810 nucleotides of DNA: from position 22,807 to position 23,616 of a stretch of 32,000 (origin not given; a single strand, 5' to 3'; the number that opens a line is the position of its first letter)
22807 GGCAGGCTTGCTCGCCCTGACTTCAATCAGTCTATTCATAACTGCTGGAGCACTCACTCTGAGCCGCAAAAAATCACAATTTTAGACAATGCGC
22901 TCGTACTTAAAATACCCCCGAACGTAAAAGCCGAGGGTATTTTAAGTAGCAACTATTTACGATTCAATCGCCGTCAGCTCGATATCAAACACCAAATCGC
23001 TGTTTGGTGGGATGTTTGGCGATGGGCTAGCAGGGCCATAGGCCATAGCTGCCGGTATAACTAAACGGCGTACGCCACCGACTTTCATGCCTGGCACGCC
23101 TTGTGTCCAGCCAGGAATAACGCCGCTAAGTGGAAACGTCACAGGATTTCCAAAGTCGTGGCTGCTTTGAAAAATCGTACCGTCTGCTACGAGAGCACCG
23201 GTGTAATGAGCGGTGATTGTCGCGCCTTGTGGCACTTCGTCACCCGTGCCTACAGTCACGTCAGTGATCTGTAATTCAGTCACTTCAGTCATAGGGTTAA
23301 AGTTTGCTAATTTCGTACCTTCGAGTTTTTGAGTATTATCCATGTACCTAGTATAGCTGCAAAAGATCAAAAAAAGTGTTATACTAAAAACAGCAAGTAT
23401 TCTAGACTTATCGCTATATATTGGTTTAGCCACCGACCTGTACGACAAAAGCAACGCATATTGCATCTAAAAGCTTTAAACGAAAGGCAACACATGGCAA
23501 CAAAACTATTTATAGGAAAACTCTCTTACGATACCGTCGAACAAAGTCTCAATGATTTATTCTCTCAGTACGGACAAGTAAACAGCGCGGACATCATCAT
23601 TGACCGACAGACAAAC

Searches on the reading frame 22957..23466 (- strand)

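Call 83: search_protein_families(library=pfam, proteins=[window:22957-23466:-], max_evalue=0.001)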
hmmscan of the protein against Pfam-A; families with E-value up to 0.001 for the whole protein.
window:22957-23466:- (169 aa): 1 family
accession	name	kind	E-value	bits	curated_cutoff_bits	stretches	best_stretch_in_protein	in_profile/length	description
PF00254.34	FKBP_C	-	1.5e-26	92.9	21.1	1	78-164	5-93/94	FKBP-type peptidyl-prolyl cis-trans isomerase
